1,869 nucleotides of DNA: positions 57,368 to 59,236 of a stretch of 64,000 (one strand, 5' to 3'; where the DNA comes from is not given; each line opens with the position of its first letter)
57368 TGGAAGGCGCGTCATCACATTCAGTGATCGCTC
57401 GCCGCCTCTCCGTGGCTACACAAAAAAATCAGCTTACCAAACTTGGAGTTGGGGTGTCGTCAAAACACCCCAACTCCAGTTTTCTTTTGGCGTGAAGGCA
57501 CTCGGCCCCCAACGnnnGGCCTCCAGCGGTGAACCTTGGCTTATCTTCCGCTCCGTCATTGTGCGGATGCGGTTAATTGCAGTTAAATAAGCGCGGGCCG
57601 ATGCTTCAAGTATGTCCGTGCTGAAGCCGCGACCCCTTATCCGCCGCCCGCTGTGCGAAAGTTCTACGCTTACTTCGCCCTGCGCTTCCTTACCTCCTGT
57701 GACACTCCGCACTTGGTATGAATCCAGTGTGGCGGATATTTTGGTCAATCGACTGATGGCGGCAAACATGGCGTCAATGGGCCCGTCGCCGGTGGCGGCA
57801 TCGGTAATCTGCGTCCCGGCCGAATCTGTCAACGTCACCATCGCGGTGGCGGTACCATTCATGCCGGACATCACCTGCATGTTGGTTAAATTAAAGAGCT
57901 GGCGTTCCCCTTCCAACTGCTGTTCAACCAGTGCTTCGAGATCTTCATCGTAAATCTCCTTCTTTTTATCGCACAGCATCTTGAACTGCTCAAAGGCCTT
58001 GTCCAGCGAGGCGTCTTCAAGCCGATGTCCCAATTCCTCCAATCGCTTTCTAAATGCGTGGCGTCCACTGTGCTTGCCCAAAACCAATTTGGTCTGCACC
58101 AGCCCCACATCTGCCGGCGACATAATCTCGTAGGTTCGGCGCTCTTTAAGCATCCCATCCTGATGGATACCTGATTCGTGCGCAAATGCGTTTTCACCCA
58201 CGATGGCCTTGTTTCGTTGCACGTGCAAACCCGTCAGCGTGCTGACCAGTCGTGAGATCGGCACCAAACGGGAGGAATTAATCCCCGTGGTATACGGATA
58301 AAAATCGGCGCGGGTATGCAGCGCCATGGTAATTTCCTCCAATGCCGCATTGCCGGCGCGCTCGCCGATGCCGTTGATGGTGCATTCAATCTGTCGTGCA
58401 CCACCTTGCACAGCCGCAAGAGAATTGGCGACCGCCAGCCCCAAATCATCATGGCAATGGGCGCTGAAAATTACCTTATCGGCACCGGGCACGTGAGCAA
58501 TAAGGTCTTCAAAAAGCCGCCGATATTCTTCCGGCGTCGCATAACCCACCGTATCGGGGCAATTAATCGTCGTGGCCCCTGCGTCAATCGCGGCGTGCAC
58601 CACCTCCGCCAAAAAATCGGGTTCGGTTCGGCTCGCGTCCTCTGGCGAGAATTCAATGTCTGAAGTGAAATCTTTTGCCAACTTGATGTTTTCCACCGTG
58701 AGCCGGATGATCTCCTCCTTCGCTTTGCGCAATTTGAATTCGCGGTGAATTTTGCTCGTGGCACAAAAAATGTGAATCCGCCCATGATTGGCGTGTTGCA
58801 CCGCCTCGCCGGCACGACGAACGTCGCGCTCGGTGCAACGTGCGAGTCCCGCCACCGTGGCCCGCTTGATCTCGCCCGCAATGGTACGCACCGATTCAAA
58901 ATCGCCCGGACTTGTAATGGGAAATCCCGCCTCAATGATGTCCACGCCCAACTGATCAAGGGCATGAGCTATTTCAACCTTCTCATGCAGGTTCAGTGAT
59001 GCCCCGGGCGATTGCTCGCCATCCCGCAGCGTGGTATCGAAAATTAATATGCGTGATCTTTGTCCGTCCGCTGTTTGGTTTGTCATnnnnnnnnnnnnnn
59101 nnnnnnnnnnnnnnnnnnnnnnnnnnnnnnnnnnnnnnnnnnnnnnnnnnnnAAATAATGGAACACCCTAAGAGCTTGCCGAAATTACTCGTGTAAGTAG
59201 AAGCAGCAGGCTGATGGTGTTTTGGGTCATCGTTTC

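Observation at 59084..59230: Leucine-type transcription attenuator (Leu5 leader peptide + terminator) upstream of leuA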

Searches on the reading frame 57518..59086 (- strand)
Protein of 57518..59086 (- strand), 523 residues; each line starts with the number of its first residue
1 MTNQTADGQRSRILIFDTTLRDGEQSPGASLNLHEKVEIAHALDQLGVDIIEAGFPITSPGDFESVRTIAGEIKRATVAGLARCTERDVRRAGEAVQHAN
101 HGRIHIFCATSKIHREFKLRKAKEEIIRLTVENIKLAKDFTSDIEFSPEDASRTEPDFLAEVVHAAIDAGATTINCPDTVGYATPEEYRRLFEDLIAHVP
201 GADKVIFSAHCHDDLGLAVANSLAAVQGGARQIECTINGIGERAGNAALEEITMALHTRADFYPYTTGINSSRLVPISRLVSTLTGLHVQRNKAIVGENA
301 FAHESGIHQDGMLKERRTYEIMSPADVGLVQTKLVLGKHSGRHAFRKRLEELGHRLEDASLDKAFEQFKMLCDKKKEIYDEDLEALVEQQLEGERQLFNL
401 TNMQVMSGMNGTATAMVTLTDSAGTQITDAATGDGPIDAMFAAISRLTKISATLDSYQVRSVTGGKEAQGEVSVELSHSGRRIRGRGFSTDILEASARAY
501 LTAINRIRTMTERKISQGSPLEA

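Call 10: find_related_loci(query=window:57518-59086:-, collection=genome_contigs, flank=3000)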
Query window:57518-59086:- (523 aa) in genome_contigs; peptide patterns used: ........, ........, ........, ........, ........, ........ (x = any residue, [..] = any of these).
600 stretches matched a pattern (row limit reached: there are more); 576 encode a relative of the query (tblastn E <= 1e-3); the best 80 are kept; 80 distinct loci.
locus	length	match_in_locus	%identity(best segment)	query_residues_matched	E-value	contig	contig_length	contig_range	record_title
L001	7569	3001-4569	91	1-523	0e+0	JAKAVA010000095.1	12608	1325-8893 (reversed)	MAG: Planctomycetota bacterium isolate YP3.bin66 NODE_6233_length_12608_cov_5.62864, whole genome shotgun sequence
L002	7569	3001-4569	88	1-523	0e+0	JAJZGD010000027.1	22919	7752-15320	MAG: Planctomycetota bacterium isolate LL4.bin22 NODE_1971_length_22919_cov_1.460556, whole genome shotgun sequence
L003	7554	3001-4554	79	4-522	0e+0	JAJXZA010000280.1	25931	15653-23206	MAG: Planctomycetota bacterium isolate BP7.bin26 NODE_2529_length_25931_cov_1.749845, whole genome shotgun sequence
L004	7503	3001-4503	63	11-508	0e+0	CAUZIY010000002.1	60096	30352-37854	MAG: Phycisphaerae bacterium isolate CB11b_Tmax.19 genome assembly, contig: Ga0310125_10000024, whole genome shotgun seq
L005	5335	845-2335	62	11-507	0e+0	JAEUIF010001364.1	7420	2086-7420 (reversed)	MAG: Planctomycetia bacterium isolate new MAG-36 k141_3651794, whole genome shotgun sequence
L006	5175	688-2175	63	12-507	0e+0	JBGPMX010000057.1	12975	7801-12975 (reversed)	MAG: Planctomycetia bacterium isolate OBJ_0618_7090110_228 k141_6763314_length_12975_cov_9.6920, whole genome shotgun se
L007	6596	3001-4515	62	1-507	0e+0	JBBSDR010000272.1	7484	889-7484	MAG: Gemmatales bacterium isolate LS1_sbin.2 LS1_sbin.2_K_891097_L_7484_cov_9.0000, whole genome shotgun sequence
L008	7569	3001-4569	60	2-521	0e+0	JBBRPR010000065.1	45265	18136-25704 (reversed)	MAG: Planctomycetota bacterium isolate La1_metabat2.451 LA1C_B2.451_k141_320669L_45265_cov_17.9902, whole genome shotgun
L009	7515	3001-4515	62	11-513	0e+0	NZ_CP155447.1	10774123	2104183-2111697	Singulisphaera sp. Ch08 chromosome, complete genome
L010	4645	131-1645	62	11-513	0e+0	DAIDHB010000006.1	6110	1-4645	MAG TPA_asm: Planctomycetales bacterium isolate clean336 k141_1083309, whole genome shotgun sequence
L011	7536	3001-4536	60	4-513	0e+0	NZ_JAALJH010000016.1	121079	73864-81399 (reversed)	Aquisphaera insulae strain JC669 16, whole genome shotgun sequence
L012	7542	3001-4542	59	1-513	0e+0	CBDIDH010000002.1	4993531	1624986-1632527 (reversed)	MAG: Isosphaeraceae bacterium isolate bf57ecee-64b8-4635-b2f0-8f20a2db828e genome assembly, contig: contig_2, whole geno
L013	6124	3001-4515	61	11-513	0e+0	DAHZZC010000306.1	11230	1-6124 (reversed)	MAG TPA_asm: Planctomycetales bacterium isolate clean5766 k141_373522, whole genome shotgun sequence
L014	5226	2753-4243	60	10-507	0e+0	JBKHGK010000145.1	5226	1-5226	MAG: Candidatus Brocadiia bacterium isolate D1M06_29 NODE_15270_length_5226_cov_40.133823, whole genome shotgun sequence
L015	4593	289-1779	60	11-506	0e+0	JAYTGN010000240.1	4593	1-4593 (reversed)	MAG: Gemmataceae bacterium isolate GFS_2344 GFS_2344_239, whole genome shotgun sequence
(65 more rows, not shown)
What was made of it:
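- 57515..59097 (-): The regulated gene, leuA (2-isopropylmalate synthase): GGAG at 59097..59094, ATG at 59086, stop at 57517..57515. It appears monocistronic. Homologues align from residue 1 (call 10).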

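Call 14: search_protein_families(library=pfam, proteins=[window:57518-59086:-])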
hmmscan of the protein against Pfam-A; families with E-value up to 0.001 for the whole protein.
window:57518-59086:- (523 aa): 3 families
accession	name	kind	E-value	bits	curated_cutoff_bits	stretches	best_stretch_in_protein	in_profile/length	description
PF00682.25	HMGL-like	-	7.2e-98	327.6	29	1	13-281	2-260/260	HMGL-like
PF08502.15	LeuA_dimer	-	2.7e-39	134.5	24.9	1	377-507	1-130/131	LeuA allosteric (dimerisation) domain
PF22617.1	HCS_D2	-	9.4e-31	106.5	27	1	295-376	1-82/82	Homocitrate synthase post-HMGL domain-like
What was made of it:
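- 57515..59097 (-): Pfam domains HMGL-like, HCS_D2 and LeuA_dimer (call 14).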
